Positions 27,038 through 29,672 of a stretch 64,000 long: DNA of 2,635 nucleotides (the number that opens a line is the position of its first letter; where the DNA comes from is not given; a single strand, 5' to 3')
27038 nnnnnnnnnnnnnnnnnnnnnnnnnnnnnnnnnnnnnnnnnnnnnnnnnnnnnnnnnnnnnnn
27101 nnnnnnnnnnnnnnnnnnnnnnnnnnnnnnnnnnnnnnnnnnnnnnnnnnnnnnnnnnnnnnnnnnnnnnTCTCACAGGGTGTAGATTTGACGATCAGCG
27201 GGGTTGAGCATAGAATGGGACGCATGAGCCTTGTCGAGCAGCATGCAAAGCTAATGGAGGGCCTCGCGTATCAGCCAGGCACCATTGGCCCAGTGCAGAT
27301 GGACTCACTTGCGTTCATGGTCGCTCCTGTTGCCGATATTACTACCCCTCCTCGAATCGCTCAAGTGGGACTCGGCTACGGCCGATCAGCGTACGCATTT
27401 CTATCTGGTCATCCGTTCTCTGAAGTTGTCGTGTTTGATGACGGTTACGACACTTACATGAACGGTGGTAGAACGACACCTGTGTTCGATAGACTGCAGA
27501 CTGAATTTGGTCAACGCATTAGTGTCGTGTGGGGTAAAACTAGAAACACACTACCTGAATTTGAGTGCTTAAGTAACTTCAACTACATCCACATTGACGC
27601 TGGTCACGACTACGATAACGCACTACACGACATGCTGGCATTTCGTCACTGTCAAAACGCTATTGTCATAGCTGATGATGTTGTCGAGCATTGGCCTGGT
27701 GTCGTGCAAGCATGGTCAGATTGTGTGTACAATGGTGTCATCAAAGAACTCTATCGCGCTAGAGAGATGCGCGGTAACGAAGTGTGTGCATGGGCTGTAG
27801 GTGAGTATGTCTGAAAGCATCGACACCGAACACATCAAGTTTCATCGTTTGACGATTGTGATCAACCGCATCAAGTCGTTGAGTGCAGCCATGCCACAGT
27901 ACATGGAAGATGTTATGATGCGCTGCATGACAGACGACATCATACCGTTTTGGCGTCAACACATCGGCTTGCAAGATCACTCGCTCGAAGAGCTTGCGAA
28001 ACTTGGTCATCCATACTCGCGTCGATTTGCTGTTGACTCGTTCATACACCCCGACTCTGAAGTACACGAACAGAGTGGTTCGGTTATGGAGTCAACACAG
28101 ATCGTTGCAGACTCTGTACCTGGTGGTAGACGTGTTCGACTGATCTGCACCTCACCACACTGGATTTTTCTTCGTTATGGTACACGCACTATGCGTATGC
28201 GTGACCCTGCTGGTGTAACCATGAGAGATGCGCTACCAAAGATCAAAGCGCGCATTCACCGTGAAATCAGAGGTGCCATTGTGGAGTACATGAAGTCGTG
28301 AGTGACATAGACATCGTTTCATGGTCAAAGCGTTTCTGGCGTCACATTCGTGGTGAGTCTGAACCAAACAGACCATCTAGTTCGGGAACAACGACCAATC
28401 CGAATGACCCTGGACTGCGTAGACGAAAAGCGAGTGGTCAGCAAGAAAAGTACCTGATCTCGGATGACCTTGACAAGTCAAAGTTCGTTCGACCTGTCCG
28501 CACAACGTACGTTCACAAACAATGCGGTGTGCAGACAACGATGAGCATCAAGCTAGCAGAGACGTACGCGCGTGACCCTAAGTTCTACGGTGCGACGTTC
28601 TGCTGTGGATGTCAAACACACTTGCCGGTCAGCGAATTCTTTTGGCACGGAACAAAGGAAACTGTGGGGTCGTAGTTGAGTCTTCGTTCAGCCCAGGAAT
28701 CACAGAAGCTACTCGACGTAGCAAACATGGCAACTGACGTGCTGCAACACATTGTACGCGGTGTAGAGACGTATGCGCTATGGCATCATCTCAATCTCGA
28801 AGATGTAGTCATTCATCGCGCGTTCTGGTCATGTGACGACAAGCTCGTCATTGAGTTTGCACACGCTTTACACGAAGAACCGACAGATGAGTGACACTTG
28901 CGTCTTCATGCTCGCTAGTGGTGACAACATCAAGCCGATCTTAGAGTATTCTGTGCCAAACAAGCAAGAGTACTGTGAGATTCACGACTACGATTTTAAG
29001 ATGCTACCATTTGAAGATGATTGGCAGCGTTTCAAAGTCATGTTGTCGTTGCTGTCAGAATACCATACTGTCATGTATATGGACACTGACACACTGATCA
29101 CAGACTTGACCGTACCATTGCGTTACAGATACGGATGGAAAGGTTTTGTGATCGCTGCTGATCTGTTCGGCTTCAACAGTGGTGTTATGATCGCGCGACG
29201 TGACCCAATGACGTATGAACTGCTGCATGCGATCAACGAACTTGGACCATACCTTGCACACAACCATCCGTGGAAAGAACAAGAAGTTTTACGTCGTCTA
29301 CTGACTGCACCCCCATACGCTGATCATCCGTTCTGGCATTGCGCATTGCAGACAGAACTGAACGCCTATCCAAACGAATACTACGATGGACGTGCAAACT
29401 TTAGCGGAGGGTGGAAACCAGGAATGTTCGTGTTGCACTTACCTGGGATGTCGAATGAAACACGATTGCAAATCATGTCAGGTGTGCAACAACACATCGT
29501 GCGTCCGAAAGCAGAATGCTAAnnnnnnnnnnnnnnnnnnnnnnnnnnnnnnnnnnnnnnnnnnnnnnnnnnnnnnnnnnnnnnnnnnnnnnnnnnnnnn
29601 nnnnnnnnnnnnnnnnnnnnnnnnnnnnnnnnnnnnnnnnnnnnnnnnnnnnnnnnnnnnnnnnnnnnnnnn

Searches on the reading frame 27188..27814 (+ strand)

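Call 27: search_protein_families(library=pfam, proteins=[window:27188-27814:+], max_evalue=1)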
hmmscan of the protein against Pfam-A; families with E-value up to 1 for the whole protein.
window:27188-27814:+ (208 aa): 1 family
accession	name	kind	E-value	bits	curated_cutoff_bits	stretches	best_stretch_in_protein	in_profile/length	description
PF13578.12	Methyltransf_24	-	1.7e-07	32.5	26.3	1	60-164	3-104/105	Methyltransferase domain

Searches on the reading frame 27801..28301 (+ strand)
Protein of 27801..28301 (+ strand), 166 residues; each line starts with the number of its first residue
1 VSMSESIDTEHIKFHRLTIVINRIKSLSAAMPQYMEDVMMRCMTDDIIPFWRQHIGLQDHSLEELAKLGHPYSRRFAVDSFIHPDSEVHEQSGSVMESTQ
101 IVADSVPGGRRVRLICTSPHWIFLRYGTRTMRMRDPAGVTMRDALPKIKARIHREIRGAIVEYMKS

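Call 27: search_protein_families(library=pfam, proteins=[window:27801-28301:+], max_evalue=1)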
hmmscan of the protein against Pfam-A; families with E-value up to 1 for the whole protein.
window:27801-28301:+ (166 aa): 1 family
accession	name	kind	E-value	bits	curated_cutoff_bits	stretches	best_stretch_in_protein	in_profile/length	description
PF22210.2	VP17_central_barrel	-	0.28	11.7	27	0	124-144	55-75/82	Large MCP VP17 central beta-barrel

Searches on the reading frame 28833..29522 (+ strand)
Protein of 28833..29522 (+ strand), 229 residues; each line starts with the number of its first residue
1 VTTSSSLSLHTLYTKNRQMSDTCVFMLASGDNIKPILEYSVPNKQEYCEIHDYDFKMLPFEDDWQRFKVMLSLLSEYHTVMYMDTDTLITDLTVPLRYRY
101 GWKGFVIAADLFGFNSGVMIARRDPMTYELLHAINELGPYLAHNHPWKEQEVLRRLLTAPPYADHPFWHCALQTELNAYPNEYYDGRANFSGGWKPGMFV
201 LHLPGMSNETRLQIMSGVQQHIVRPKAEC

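Call 11: search_protein_families(library=pfam, proteins=[window:28833-29522:+], max_evalue=0.01)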
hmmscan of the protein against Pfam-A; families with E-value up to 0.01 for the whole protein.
window:28833-29522:+ (229 aa): 2 families
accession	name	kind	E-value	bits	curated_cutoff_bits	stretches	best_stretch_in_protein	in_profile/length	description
PF05637.18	Glyco_transf_34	-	7.4e-11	42.7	23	2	33-95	21-94/238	galactosyl transferase GMA12/MNN10 family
PF03407.22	Nucleotid_trans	-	0.0017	18.8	22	1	64-158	53-153/208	Nucleotide-diphospho-sugar transferase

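Call 12: search_protein_families(library=phrogs, proteins=[window:28833-29522:+], max_evalue=0.01)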
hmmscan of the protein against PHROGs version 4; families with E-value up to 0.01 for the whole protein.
window:28833-29522:+ (229 aa): 0 families

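Call 76: find_related_loci(query=A3, collection=viral_contigs, flank=6000)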
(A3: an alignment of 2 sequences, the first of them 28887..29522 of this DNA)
Query A3 (211 aa) in viral_contigs; peptide patterns used: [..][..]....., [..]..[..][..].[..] (x = any residue, [..] = any of these).
211 stretches matched a pattern; 1 encode a relative of the query (tblastn E <= 1e-3); 1 distinct loci.
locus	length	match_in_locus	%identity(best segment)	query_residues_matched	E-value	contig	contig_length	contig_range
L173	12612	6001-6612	31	6-206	1e-22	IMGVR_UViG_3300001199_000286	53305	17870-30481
